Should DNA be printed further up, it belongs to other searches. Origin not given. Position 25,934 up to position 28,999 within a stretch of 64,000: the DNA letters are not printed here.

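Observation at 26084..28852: SF1 helicase with C-terminal DUF2726 nuclease-like domain and an unassigned 190-aa N-terminal domain (Nhi-like defense candidate)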

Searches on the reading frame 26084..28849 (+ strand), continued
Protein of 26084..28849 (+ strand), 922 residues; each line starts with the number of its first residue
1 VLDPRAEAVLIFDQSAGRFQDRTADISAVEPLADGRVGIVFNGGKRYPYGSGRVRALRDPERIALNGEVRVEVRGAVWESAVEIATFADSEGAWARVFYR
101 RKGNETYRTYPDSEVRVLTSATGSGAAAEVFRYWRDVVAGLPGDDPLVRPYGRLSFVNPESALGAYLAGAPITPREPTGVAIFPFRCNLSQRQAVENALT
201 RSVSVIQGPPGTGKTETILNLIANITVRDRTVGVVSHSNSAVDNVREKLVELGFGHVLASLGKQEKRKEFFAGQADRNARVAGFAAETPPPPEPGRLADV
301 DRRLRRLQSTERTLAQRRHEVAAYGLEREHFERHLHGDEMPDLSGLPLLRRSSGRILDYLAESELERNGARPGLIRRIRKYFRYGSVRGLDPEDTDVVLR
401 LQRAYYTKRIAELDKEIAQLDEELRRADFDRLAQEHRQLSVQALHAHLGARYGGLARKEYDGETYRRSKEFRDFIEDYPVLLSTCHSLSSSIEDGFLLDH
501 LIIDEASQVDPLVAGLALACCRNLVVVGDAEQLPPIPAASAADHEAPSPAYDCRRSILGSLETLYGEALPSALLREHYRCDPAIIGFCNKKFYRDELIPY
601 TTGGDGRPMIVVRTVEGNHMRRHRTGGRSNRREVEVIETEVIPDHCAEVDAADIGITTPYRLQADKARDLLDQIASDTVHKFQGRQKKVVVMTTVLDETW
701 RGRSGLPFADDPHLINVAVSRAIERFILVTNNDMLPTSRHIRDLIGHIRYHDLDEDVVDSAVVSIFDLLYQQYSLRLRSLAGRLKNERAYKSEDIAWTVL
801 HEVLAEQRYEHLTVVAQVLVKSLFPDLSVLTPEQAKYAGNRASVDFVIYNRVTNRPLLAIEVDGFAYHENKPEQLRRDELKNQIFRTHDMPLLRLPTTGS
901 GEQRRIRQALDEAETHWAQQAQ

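Call 30: search_protein_families(library=phrogs, proteins=[window:26084-28849:+], max_evalue=0.1)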
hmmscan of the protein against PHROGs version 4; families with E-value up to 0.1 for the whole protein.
window:26084-28849:+ (922 aa): 9 families
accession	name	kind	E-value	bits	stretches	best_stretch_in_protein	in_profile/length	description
phrog_25411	-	unknown function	2.5e-35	123.3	2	428-736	314-603/627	-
phrog_325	-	DNA, RNA and nucleotide metabolism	1.6e-09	37.7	2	184-249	468-539/986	Dda-like helicase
phrog_4412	-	DNA, RNA and nucleotide metabolism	4.8e-08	32.8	1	189-232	333-376/743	exonuclease V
phrog_1967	-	DNA, RNA and nucleotide metabolism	5.1e-08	33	1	181-251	147-218/776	DNA helicase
phrog_559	-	DNA, RNA and nucleotide metabolism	0.00011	22.2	1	836-906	334-406/607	HNH endonuclease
phrog_16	-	DNA, RNA and nucleotide metabolism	0.00064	19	1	191-257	277-342/986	DNA helicase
phrog_6891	-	other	0.0074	16.9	1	193-254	34-94/310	ATPase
phrog_14322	-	unknown function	0.02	15.2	1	202-237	227-262/398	-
phrog_168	-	DNA, RNA and nucleotide metabolism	0.059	14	0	192-249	34-88/314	clamp loader of DNA polymerase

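Call 43: find_related_loci(query=A3, collection=genome_contigs, flank=8000)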
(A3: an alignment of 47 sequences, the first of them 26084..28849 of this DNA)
Query A3 (922 aa) in genome_contigs; peptide patterns used: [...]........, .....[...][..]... (x = any residue, [..] = any of these).
600 stretches matched a pattern (row limit reached: there are more); 356 encode a relative of the query (tblastn E <= 1e-3); the best 80 are kept; 80 distinct loci.
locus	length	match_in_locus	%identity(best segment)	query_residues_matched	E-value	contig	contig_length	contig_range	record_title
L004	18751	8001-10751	50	1-911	0e+0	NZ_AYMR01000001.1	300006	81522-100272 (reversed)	Leifsonia aquatica H1aii Contig1, whole genome shotgun sequence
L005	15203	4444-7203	45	1-911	0e+0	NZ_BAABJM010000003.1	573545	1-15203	Nocardia callitridis strain JCM 18298 sequence03, whole genome shotgun sequence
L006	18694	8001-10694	41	20-911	0e+0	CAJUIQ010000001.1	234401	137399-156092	MAG TPA_asm: uncultured Eubacteriales bacterium isolate MGBC142214 genome assembly, contig: MGBC142214.1, whole genome s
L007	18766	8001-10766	48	1-911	0e+0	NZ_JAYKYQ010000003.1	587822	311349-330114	Nocardia implantans strain CDC186 Scaffold3, whole genome shotgun sequence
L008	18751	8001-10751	36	1-912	9e-175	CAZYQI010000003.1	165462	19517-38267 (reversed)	MAG TPA_asm: uncultured Peptostreptococcaceae bacterium isolate SRP302447_co1_726 genome assembly, contig: NODE_334_leng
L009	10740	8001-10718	35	17-913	5e-168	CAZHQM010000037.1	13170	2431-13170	MAG TPA_asm: uncultured Oxalobacter sp. isolate SRP350583_co1_551 genome assembly, contig: NODE_8072_length_13170_cov_8.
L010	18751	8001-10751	48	1-910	0e+0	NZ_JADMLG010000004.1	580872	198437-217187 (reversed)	Nocardia bovistercoris strain NEAU-351 Scaffold4, whole genome shotgun sequence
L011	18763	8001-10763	34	2-913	1e-167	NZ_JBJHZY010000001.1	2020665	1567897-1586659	Candidatus Clostridium radicumherbarum strain WILCCON 0202 NODE_1_length_2020665_cov_148.282650, whole genome shotgun se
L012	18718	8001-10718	34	2-912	3e-149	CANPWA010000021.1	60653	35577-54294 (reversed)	MAG: uncultured Acetatifactor sp. isolate Lapin-001__bin37 genome assembly, contig: Lapin-001__NODE_705_length_60653_cov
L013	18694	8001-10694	35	17-911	5e-143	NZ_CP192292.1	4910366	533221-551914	Fusibacter sp. JL216-2 chromosome, complete genome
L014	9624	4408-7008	33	20-900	3e-143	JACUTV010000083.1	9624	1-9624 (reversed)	MAG: Campylobacterales bacterium isolate Kmv14 NODE_3467_length_9624_cov_9.682412, whole genome shotgun sequence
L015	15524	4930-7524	33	41-910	1e-141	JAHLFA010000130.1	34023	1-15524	MAG: Candidatus Ruminococcus intestinipullorum isolate 1485 E5M68__C59230_L34023, whole genome shotgun sequence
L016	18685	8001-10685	33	10-906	2e-140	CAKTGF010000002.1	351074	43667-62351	MAG: uncultured Eubacterium sp. isolate REFINED_METABAT215_TOP10_CONTIGS_1500_ASSEMBLY_K77_MERGED__Hadza_PheChl_Fiber-Ha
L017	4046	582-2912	35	127-912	6e-142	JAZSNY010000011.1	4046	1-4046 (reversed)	MAG: Candidatus Enterousia sp. isolate T1900044549_TS20190015.MAGScoT_cleanbin_000102 SGB_200_k141_1518415, whole genome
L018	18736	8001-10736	31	9-913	8e-137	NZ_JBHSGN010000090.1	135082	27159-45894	Dysgonomonas termitidis strain CCUG 66188 GCM70023304_207, whole genome shotgun sequence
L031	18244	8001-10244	37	161-922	1e-124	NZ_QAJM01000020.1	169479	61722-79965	Pseudomonas sp. KBW05 KBW5_ACAGTG_contig_20, whole genome shotgun sequence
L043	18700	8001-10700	33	2-910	3e-152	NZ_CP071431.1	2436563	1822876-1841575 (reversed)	Streptococcus sanguinis strain SK330R chromosome, complete genome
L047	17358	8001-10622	32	20-913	1e-136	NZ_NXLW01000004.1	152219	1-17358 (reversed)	Helicobacter aurati strain MIT 97-5075 H_aurati_97-5075_4_15221914.3305, whole genome shotgun sequence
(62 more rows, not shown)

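Call 46: find_encoding_contigs(protein=P0002, flank=10000, max_places=2)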
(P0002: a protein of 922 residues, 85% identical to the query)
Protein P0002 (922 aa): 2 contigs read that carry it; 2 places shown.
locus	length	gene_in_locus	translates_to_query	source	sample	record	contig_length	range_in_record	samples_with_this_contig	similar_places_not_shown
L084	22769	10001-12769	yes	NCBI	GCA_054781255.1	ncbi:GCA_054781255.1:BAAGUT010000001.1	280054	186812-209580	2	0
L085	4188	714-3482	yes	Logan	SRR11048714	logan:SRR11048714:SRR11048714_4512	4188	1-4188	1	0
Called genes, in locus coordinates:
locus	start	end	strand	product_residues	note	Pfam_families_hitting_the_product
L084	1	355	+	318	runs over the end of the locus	PF00146:NADHdh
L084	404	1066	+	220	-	-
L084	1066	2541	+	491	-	PF00361:Proton_antipo_M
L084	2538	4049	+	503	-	PF00329:Complex1_30kDa, PF00374:NiFeSe_Hases, PF00346:Complex1_49kDa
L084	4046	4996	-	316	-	PF00294:PfkB, PF08543:Phos_pyr_kin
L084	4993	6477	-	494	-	PF02133:Transp_cyt_pur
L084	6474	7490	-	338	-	PF03747:ADP_ribosyl_GH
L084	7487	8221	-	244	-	PF00392:GntR, PF07702:UTRA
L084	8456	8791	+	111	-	PF00881:Nitroreductase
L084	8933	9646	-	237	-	PF00702:Hydrolase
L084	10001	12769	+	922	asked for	PF00580:UvrD-helicase (weak), PF13086:AAA_11, PF13245:AAA_19 (weak), PF13604:AAA_30 (weak), PF01443:Viral_helicase1 (faint), PF13087:AAA_12, PF10881:DUF2726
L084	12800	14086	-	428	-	PF00202:Aminotran_3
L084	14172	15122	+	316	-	PF00126:HTH_1, PF03466:LysR_substrate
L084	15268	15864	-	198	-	PF00440:TetR_N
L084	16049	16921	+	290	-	PF12146:Hydrolase_4, PF00561:Abhydrolase_1, PF00975:Thioesterase (weak), PF12697:Abhydrolase_6, PF06821:Ser_hydrolase (faint)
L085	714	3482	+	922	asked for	PF00580:UvrD-helicase (weak), PF13086:AAA_11, PF13245:AAA_19 (weak), PF13604:AAA_30 (weak), PF01443:Viral_helicase1 (faint), PF13087:AAA_12, PF10881:DUF2726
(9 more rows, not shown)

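Call 47: find_encoding_contigs(protein=P0001, flank=10000, max_places=2)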
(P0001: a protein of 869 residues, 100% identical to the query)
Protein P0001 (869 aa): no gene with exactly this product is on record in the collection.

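Call 65: search_protein_families(library=padloc, alignment_id=A5, max_evalue=1e-10)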
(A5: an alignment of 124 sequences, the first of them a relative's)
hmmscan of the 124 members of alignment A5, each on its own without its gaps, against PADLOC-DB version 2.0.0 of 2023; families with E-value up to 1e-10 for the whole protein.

A. member 1, L004:6540-7847:- (436 aa): 0 families

B. families by the number of members that match (of 124 scanned): 112 families (the first 25 are shown)
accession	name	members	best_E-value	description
PDLC04807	PDC-S02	2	6.5e-138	-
PDLC04786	PDC-S01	2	5.8e-136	-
PDLC04803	PDC-S02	2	1.1e-97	-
PDLC04795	PDC-S02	2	8.3e-79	-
PDLC04820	PDC-S02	2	4e-74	-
PDLC04810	PDC-S02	2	5.7e-74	-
PDLC04827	PDC-S02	2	1.6e-73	-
PDLC04831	PDC-S02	2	3.7e-72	-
PDLC04825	PDC-S02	2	2.5e-71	-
PDLC04822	PDC-S02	2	2.8e-67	-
PDLC04817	PDC-S02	2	7e-55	-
PDLC04802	PDC-S02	2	4.1e-54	-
PDLC03813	RTasNERD-Hel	2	9.4e-48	DRT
PDLC04821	PDC-S02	2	8.5e-42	-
PDLC04812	PDC-S02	2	1.8e-41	-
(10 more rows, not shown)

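Call 66: predict_structure(alignment_id=A1)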
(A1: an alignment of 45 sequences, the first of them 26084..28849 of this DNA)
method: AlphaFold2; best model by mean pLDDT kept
length: 922 residues; sequences in the alignment: 45
mean_pLDDT: 74.9   pTM: 0.60
mean pLDDT of the five models: 74.9, 74.2, 71.5, 70.6, 55.1
residues with pLDDT >= 90: 264; 70-90: 367; 50-70: 144; < 50: 147
segments of 3 or more residues with pLDDT < 50: 578-629, 696-723, 731-759, 770-793, 865-869
pLDDT, mean of each block of 10 residues (from residue 1): 89 88 91 88 88 90 87 84 92 91 88 91 89 92 87 89 94 87 87 94 85 82 94 80 78 88 83 91 91 89 88 75 76 70 61 63 52 70 70 72 83 90 80 90 93 87 85 92 88 90 76 93 88 59 87 88 93 63 31 39 29 25 37 66 75 69 63 63 59 51 35 36 56 38 36 41 53 40 40 60 82 84 85 87 86 85 56 80 91 72 84 86 64
secondary structure, 60 per line:
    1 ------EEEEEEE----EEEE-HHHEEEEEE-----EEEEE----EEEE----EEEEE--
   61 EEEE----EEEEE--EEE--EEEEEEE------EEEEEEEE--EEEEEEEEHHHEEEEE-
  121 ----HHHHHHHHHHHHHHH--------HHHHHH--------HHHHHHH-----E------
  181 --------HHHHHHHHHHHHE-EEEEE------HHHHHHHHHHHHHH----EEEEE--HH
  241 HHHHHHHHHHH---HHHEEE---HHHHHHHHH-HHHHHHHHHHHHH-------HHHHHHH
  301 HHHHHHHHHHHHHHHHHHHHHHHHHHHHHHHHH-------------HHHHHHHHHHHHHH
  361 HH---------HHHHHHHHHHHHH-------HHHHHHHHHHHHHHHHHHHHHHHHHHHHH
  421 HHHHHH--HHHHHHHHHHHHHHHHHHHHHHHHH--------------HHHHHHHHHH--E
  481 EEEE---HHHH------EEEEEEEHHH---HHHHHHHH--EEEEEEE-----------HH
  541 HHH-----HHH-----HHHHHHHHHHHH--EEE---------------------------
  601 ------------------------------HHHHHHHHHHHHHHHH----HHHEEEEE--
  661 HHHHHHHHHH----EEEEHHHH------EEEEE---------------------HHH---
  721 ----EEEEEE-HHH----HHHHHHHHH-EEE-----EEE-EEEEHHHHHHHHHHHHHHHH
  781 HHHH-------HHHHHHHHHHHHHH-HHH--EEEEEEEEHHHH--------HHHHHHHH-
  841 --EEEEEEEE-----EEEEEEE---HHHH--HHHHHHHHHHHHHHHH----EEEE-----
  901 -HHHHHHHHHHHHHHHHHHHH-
elements in order (helices of 4 or more, strands of 3 or more residues): E7-13 E18-21 E26-31 E37-41 E46-49 E54-58 E61-64 E69-73 E76-78 E81-87 E94-101 E104-111 E115-119 H125-139 H148-153 H162-168 H189-200 E203-207 H214-227 E232-236 H239-251 E258-260 H264-272 H274-286 H294-333 H347-362 H372-384 H392-426 H429-453 H468-477 E480-484 H488-491 E498-504 H511-518 E521-527 H539-543 H557-568 E571-573 H631-646 E654-658 H661-670 E675-678 H679-682 E689-693 E725-730 H739-747 E749-751 E757-759 E761-764 H765-784 H792-805 E812-819 H820-823 H832-839 E843-850 E856-862 H866-869 H872-887 E892-895 H902-921

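Call 67: search_protein_families(library=pfam, alignment_id=A5, max_evalue=0.00001)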
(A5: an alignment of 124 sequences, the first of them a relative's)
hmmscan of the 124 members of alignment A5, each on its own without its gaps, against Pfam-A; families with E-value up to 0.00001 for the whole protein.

A. member 1, L004:6540-7847:- (436 aa): 0 families

B. families by the number of members that match (of 124 scanned): 149 families (the first 25 are shown)
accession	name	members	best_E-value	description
PF00583.31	Acetyltransf_1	4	7.9e-17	Acetyltransferase (GNAT) family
PF09848.15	SLFN-g3_helicase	3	1.2e-65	Schlafen group 3, DNA/RNA helicase domain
PF13673.13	Acetyltransf_10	3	7.6e-15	Acetyltransferase (GNAT) domain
PF04851.21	ResIII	3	1.5e-14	Type III restriction enzyme, res subunit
PF13508.13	Acetyltransf_7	3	2.1e-13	Acetyltransferase (GNAT) domain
PF13245.12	AAA_19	3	8e-08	AAA domain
PF17761.7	DUF1016_N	2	9.6e-44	DUF1016 N-terminal domain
PF03466.25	LysR_substrate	2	2.4e-37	LysR substrate binding domain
PF07690.21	MFS_1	2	3.9e-33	Major Facilitator Superfamily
PF13173.12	AAA_14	2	6.6e-27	AAA domain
PF12826.13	HHH_2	2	1.2e-25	Helix-hairpin-helix motif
PF00126.33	HTH_1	2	5.5e-24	Bacterial regulatory helix-turn-helix protein, lysR family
PF00155.27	Aminotran_1_2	2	3e-18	Aminotransferase class I and II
PF03807.23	F420_oxidored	2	7.3e-14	NADP oxidoreductase coenzyme F420-dependent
PF14520.12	HHH_5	2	6.7e-13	Helix-hairpin-helix domain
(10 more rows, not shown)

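Call 69: search_dna_similar(query=window:26084-28849:+, collection=plasmids, mode=protein, max_evalue=1e-20, max_rows=25)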
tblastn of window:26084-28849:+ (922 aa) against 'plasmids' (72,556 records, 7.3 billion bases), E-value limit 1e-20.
Records with a match: 18; places in all: 18; records where one place covers at least 80% of the query: 15.
Best place of each record, by identity: <60% 18.
By first word of the organism name: Ralstonia 10; Escherichia 3; Caballeronia 2; Arthrobacter 1; Parabacteroides 1; Bacteroides 1.
By predicted mobility (MOB-suite, as given by PLSDB): non-mobilizable 16; mobilizable 2.
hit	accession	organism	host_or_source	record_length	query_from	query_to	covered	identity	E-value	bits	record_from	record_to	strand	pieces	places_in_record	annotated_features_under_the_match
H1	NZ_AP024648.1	Arthrobacter sp. StoSoilB13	-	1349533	1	913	96%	49.5%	0e+0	751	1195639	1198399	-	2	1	record has no annotation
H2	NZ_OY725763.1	Parabacteroides distasonis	-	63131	23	910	96%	33.4%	4e-113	390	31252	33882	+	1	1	AAA domain-containing protein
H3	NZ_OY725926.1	Bacteroides finegoldii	-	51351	1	913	99%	31.9%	4e-117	402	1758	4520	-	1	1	AAA domain-containing protein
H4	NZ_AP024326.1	Caballeronia sp. NK8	-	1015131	159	919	83%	36.1%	2e-114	394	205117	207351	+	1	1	record has no annotation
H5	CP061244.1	Escherichia coli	Homo sapiens,cell culture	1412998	158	900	80%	36.9%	1e-106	415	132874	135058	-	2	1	none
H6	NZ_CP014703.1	Ralstonia solanacearum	Solanum tuberosum,cell culture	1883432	159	906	81%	36.3%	6e-117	402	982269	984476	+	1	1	none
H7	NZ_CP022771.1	Ralstonia solanacearum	Solanum tuberosum,single cell,Potato ...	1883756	159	906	81%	36.3%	6e-117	402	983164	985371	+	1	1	none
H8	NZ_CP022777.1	Ralstonia solanacearum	Solanum tuberosum,single cell,Potato ...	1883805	159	906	81%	36.3%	6e-117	402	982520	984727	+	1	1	none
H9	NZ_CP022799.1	Ralstonia solanacearum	Solanum tuberosum,single cell,Potato ...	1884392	159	906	81%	36.3%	6e-117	402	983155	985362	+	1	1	none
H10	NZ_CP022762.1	Ralstonia solanacearum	Solanum tuberosum,single cell,Potato ...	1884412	159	906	81%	36.3%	6e-117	402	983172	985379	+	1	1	none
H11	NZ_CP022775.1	Ralstonia solanacearum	Solanum tuberosum,single cell,Potato ...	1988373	159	906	81%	36.2%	2e-116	400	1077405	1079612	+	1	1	none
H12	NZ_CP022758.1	Ralstonia solanacearum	Solanum tuberosum,single cell,Potato ...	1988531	159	906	81%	36.2%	2e-116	400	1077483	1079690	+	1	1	none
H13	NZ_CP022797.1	Ralstonia solanacearum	Solanum tuberosum,single cell,Potato ...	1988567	159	906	81%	36.2%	2e-116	400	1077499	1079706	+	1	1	none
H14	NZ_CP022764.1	Ralstonia solanacearum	Solanum tuberosum,single cell,Potato ...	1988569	159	906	81%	36.2%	2e-116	400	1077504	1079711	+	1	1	none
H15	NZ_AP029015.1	Ralstonia pseudosolanacearum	-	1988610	159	906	81%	36.2%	2e-116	400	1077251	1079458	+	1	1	none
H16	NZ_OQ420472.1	Escherichia coli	-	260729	158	900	81%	35.8%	3e-115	397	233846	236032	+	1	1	AAA domain-containing protein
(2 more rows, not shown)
